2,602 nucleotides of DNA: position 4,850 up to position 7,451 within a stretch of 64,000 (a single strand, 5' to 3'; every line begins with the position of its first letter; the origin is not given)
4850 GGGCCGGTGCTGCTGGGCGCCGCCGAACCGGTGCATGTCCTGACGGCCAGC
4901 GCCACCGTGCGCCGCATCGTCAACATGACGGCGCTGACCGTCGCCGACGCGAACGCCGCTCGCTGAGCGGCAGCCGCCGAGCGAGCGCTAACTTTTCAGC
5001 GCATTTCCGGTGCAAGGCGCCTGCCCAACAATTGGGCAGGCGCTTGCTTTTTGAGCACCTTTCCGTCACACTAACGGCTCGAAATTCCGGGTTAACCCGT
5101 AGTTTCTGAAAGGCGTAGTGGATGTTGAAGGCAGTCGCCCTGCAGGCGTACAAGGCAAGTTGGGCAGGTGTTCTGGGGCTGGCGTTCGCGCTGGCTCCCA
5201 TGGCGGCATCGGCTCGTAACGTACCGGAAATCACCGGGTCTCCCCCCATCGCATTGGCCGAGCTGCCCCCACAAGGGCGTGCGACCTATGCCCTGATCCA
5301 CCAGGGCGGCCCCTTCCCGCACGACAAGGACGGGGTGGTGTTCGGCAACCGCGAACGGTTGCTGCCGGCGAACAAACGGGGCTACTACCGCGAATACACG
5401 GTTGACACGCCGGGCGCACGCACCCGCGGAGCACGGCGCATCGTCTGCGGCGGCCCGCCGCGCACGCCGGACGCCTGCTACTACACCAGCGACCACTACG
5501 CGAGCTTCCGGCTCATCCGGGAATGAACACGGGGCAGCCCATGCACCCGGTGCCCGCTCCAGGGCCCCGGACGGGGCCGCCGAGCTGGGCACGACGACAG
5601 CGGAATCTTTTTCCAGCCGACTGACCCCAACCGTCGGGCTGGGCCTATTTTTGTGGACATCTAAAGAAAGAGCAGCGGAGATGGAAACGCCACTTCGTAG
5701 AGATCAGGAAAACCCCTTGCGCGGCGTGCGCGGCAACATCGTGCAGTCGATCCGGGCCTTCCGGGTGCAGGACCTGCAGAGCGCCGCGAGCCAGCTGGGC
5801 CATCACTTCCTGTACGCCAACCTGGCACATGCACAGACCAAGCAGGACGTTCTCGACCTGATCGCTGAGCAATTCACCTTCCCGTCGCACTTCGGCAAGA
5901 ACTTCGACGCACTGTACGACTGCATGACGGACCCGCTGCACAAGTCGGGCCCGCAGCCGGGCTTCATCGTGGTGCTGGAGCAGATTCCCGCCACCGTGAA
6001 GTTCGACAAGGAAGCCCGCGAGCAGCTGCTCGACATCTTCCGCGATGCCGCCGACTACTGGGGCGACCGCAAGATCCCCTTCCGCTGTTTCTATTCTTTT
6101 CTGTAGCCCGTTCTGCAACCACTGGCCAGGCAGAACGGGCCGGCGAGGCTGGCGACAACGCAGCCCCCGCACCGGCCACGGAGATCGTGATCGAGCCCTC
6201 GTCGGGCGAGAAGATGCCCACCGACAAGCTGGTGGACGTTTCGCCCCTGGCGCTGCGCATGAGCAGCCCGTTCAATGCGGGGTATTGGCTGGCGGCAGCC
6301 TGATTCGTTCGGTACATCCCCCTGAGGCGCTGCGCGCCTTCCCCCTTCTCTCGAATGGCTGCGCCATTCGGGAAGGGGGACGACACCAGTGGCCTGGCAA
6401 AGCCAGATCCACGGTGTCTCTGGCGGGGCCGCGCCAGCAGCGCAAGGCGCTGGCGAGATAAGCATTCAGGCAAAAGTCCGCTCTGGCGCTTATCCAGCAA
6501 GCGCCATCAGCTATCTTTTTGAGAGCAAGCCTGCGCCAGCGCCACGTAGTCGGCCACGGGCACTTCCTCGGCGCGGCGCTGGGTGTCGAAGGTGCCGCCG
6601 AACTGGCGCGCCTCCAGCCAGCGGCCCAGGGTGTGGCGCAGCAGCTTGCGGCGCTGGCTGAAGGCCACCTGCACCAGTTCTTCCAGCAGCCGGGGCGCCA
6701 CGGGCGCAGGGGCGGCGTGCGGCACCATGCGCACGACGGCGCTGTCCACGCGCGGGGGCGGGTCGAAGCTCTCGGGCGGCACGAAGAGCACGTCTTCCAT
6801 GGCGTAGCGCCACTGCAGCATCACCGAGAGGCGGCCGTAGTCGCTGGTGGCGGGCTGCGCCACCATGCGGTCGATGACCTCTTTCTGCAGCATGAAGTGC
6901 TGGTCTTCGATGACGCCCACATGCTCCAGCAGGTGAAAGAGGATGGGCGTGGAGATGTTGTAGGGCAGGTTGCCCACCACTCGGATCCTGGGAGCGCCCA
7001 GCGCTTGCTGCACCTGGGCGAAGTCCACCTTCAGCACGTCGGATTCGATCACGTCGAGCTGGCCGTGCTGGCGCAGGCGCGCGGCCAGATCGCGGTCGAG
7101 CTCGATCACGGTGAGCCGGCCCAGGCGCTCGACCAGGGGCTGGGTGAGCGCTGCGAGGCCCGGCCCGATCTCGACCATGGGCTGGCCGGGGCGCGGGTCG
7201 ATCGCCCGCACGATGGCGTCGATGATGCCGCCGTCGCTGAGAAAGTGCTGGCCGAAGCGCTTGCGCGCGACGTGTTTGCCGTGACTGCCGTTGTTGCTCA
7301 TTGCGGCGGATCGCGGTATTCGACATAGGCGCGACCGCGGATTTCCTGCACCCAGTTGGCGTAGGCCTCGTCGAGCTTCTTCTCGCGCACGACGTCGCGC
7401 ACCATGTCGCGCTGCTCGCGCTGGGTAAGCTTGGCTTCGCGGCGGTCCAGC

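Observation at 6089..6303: Candidate programmed -1 frameshift giving barstar a C-terminal ssrA-like degron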

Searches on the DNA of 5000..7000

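Call 4: search_rna_families(source=window, start=5000, end=7000, threshold=evalue, max_evalue=5)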
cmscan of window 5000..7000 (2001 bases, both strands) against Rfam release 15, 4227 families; matches with E-value up to 5: 3.
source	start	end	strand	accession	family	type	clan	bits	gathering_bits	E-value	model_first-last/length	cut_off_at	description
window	6899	6931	+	RF00608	SNORD99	Gene; snRNA; snoRNA; CD-box;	CL00064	19.1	60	1.6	1-74/74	no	Small nucleolar RNA SNORD99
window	6591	6666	+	RF02225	sX6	Gene; sRNA;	-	14.1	40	0.71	57-140/342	no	Proteobacterial sRNA sX6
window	6323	6506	-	RF03018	RT-15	Gene; sRNA;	-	14.1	82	2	1-192/192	no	RT-15 RNA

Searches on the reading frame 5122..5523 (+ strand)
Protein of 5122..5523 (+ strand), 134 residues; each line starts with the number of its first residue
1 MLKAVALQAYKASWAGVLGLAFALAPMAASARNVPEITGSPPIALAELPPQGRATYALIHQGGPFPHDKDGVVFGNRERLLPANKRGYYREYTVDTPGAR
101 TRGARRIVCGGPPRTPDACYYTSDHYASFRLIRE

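Call 6: search_protein_families(library=pfam, proteins=[window:5122-5523:+], max_evalue=0.1)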
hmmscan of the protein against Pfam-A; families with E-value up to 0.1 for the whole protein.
window:5122-5523:+ (134 aa): 1 family
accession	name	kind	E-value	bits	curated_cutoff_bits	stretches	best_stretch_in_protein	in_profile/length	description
PF00545.25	Ribonuclease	-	5.3e-25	88.2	24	1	39-132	9-97/98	ribonuclease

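Call 49: search_protein_families(library=ncbifam, proteins=[window:5122-5523:+], max_evalue=0.1)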
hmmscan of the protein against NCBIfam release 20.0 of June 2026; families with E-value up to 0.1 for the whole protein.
window:5122-5523:+ (134 aa): 0 families

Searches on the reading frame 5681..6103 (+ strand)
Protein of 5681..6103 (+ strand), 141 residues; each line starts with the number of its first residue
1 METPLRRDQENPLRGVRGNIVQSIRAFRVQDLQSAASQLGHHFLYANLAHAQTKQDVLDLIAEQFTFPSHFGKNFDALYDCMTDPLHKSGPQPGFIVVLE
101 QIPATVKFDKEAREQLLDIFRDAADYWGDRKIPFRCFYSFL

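Call 6: search_protein_families(library=pfam, proteins=[window:5681-6103:+], max_evalue=0.1)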
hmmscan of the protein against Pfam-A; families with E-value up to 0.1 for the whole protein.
window:5681-6103:+ (141 aa): 2 families
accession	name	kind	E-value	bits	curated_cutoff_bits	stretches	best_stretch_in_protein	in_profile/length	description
PF01337.24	Barstar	-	3.5e-29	101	23.4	1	42-138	2-95/96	Barstar (barnase inhibitor)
PF09059.15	TyeA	-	0.05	14.2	21.1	0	98-125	46-73/81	TyeA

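Call 49: search_protein_families(library=ncbifam, proteins=[window:5681-6103:+], max_evalue=0.1)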
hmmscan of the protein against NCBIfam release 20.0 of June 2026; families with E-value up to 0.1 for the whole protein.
window:5681-6103:+ (141 aa): 0 families

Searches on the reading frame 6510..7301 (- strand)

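Call 6: search_protein_families(library=pfam, proteins=[window:6510-7301:-], max_evalue=0.1)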
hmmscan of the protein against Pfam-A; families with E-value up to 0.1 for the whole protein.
window:6510-7301:- (264 aa): 1 family
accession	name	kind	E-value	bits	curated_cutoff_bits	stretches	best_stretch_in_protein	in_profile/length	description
PF00398.26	RrnaAD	-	5.5e-60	203.1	24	1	11-255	3-257/263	Ribosomal RNA adenine dimethylase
